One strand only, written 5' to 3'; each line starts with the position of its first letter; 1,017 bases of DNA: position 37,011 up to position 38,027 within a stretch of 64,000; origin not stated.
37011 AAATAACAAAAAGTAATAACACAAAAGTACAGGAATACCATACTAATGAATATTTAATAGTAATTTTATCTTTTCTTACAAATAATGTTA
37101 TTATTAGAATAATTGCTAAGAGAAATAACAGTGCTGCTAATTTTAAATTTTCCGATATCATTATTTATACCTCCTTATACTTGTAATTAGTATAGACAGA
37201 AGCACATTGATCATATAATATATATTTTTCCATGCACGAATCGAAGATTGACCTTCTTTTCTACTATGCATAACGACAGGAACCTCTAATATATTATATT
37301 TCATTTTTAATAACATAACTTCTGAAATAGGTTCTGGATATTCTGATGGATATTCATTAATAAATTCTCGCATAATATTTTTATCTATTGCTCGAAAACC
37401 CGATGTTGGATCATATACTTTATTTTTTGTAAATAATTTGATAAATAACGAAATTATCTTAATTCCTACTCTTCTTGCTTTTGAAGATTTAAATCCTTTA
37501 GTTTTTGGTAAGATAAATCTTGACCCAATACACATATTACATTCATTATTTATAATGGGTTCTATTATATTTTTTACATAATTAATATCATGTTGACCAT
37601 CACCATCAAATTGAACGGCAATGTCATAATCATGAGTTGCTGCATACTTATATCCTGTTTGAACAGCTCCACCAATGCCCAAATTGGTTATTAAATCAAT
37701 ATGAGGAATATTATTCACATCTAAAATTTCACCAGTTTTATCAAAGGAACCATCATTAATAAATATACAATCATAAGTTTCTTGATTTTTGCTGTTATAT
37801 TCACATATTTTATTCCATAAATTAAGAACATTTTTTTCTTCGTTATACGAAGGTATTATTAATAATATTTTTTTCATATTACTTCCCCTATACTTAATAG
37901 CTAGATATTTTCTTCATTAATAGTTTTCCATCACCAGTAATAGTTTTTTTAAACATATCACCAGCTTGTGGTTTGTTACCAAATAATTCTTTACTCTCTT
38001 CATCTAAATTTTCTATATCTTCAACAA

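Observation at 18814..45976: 27-kb composite surface-glycan locus combining teichoic-acid-type, O-antigen-type and capsule-type modules with two export routes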

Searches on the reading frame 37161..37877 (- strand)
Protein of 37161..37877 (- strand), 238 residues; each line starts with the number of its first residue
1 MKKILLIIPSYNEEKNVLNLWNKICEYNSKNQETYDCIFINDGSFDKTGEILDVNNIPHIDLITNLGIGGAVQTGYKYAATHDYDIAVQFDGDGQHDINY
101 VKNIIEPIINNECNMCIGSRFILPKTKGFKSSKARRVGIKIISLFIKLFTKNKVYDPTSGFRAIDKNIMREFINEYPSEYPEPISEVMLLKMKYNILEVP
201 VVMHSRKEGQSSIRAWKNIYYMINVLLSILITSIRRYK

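Call 5: search_protein_families(library=pfam, proteins=[window:37161-37877:-], max_evalue=0.01)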
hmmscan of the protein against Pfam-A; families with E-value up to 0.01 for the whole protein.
window:37161-37877:- (238 aa): 1 family
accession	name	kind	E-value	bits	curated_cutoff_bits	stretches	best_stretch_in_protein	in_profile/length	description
PF00535.33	Glycos_transf_2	-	4.7e-18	66.1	23.3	1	6-171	2-166/168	Glycosyl transferase family 2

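Call 13: search_protein_families(library=ncbifam, proteins=[window:37161-37877:-], max_evalue=0.001)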
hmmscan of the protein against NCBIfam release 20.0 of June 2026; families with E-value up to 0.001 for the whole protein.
window:37161-37877:- (238 aa): 7 families
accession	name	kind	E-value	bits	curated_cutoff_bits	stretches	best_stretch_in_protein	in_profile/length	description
NF058614.1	PPMAGASynPpgS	equivalog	4.6e-19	68.7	370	1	5-170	3-163/226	polyprenyl-phospho-N-acetylgalactosaminyl synthase PpgS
TIGR04182.1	glyco_TIGR04182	equivalog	5.5e-15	55.5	325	1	5-212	3-200/293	S-layer glycoprotein N-glycosyltransferase AglJ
NF047588.1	GlcsyltransPgfSStrep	equivalog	1e-10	41.3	500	1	3-229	2-221/308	glycosyltransferase PgfS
TIGR03937.1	PgaC_IcaA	equivalog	1.9e-10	40.3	422.3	1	2-111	45-153/407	poly-beta-1,6-N-acetyl-D-glucosamine synthase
NF007986.1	PRK10714.1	equivalog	4.1e-09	35.9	529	1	2-235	6-232/316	undecaprenyl-phosphate 4-deoxy-4-formamido-L-arabinose transferase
NF041391.1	DPhHxTase_Halo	equivalog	1.1e-05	24.5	375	1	10-172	3-153/213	dolichyl-phosphate hexose transferase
NF007482.0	PRK10073.1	equivalog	0.00024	20.2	423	1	3-84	7-88/334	glycosyltransferase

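Call 60: search_solved_structures(query=window:37161-37877:-, max_evalue=0.001)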
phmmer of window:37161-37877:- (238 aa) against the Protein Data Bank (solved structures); distinct sequences matched with E-value up to 0.001: 6.
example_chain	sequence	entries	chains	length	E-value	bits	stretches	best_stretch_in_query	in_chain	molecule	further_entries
5mlz_A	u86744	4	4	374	3.2e-13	53.1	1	3-220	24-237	Dolichol monophosphate mannose synthase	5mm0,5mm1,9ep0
5ekp_C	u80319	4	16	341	3.3e-06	30.1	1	4-106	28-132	Uncharacterized glycosyltransferase sll0501 | Glycosyltransferase sll0501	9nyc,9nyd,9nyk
9nye_A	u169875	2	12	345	3.5e-06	30.1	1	4-106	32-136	Glycosyltransferase sll0501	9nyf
5eke_A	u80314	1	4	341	4.4e-06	29.7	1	4-102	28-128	Uncharacterized glycosyltransferase sll0501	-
6p61_A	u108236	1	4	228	0.00065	22.6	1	4-102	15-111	Glycosyltransferase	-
9hwj_A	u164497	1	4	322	0.00069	22.5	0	2-231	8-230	Undecaprenyl-phosphate 4-deoxy-4-formamido-L-arabinose transferase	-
